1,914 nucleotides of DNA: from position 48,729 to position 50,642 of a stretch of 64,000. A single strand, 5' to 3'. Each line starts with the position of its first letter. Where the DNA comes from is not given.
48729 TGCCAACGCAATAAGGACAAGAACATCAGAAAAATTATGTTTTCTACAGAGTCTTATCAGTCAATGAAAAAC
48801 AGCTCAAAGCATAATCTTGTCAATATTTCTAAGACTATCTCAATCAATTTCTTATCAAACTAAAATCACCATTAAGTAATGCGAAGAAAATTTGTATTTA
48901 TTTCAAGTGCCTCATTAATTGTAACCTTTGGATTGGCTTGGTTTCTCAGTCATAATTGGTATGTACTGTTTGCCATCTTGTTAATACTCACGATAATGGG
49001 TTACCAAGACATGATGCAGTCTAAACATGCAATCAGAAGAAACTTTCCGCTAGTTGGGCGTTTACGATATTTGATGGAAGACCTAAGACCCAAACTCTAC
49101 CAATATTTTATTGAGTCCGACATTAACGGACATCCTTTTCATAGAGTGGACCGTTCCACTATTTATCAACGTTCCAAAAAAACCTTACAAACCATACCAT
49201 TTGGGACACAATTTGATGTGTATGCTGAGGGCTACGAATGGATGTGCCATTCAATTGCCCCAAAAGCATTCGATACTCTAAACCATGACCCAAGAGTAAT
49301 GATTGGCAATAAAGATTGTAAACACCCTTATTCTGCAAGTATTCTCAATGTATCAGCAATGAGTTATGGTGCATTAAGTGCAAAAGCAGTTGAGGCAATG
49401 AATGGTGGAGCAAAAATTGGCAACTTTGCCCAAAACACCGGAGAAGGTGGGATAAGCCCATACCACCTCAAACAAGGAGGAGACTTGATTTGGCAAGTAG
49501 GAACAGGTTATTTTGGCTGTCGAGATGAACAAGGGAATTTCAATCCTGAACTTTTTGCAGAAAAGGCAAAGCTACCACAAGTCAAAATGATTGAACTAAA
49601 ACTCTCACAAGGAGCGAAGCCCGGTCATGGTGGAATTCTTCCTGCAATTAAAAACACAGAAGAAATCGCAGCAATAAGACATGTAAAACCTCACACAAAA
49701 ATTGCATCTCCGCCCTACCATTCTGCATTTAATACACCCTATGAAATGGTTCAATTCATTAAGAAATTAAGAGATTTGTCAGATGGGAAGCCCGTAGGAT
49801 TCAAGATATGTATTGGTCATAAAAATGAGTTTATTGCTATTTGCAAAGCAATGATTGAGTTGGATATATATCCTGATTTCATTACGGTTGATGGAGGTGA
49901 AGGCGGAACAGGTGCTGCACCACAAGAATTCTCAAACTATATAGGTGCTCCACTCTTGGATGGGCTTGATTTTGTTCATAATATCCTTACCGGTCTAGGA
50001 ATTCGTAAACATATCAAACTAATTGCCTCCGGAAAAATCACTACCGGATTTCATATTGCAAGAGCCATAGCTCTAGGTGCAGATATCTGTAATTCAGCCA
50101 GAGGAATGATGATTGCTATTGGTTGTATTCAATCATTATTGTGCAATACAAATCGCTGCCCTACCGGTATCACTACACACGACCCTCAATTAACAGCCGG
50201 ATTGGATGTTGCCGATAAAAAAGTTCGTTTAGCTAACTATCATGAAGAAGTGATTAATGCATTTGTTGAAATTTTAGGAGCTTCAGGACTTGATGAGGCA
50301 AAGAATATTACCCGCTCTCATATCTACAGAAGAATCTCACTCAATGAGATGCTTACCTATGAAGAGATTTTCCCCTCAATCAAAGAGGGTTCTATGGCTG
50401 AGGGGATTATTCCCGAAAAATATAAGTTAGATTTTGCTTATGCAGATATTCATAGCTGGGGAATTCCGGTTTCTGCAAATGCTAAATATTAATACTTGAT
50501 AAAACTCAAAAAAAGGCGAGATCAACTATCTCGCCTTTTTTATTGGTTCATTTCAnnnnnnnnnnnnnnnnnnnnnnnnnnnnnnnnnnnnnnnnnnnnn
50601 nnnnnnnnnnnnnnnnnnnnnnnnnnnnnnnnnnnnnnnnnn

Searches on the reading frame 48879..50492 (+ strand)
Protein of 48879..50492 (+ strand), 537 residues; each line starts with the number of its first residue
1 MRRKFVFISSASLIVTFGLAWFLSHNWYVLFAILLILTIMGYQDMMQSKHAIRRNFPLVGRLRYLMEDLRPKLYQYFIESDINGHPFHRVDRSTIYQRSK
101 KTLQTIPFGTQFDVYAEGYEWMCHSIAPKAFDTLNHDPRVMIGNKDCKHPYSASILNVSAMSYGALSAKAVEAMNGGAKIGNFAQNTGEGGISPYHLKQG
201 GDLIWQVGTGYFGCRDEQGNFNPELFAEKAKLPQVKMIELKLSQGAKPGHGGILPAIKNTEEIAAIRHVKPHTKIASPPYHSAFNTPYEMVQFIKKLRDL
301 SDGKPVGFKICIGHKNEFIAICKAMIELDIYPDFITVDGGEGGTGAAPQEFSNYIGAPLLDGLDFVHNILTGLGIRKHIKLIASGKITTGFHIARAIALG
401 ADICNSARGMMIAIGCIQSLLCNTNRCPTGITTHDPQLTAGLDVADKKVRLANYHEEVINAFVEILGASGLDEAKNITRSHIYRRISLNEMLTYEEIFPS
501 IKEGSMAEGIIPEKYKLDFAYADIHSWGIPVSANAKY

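Call 15: search_protein_families(library=pfam, proteins=[window:48879-50492:+], max_evalue=0.00001)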
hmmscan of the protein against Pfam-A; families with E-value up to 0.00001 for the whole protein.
window:48879-50492:+ (537 aa): 1 family
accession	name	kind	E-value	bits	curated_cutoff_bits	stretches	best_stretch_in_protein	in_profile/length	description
PF01645.23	Glu_synthase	-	3.6e-86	290.1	20.4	1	142-470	54-367/369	Conserved region in glutamate synthase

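Call 21: find_encoding_contigs(protein=window:48879-50492:+, flank=10000, max_places=5)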
Protein window:48879-50492:+ (537 aa): 4 contigs read that carry it; 4 places shown.
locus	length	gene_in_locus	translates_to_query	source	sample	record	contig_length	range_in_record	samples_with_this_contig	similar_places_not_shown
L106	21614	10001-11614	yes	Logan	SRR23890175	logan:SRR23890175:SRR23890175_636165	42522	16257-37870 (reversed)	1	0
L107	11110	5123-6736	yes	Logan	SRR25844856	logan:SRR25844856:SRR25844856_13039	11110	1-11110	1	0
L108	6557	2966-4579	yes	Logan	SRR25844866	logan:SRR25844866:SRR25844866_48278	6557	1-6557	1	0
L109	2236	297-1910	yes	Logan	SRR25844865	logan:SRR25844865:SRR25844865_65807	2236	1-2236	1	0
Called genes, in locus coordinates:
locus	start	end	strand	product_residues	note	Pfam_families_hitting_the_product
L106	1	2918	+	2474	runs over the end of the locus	PF18911:PKD_4 (weak), PF18911:PKD_4, PF00801:PKD (weak), PF18911:PKD_4, PF00801:PKD (weak), PF18911:PKD_4, PF18911:PKD_4, PF13585:CHU_C, +2 more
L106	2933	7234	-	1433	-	PF00801:PKD (weak), PF18911:PKD_4, PF00801:PKD (weak), PF18911:PKD_4, PF18962:Por_Secre_tail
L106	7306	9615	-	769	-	PF13620:CarboxypepD_reg, PF13715:CarbopepD_reg_2, PF07715:Plug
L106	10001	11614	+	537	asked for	PF01645:Glu_synthase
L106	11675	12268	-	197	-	PF01351:RNase_HII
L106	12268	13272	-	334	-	PF01075:Glyco_transf_9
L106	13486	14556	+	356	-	PF02518:HATPase_c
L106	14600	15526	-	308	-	PF01758:SBF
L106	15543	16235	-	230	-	PF01810:LysE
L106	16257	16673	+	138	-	PF02566:OsmC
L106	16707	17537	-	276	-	PF01148:CTP_transf_1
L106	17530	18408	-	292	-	PF02517:Rce1-like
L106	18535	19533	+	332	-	PF01207:Dus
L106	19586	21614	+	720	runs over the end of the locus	PF00691:OmpA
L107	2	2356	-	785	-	?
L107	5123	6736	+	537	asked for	PF01645:Glu_synthase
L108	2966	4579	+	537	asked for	PF01645:Glu_synthase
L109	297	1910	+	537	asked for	PF01645:Glu_synthase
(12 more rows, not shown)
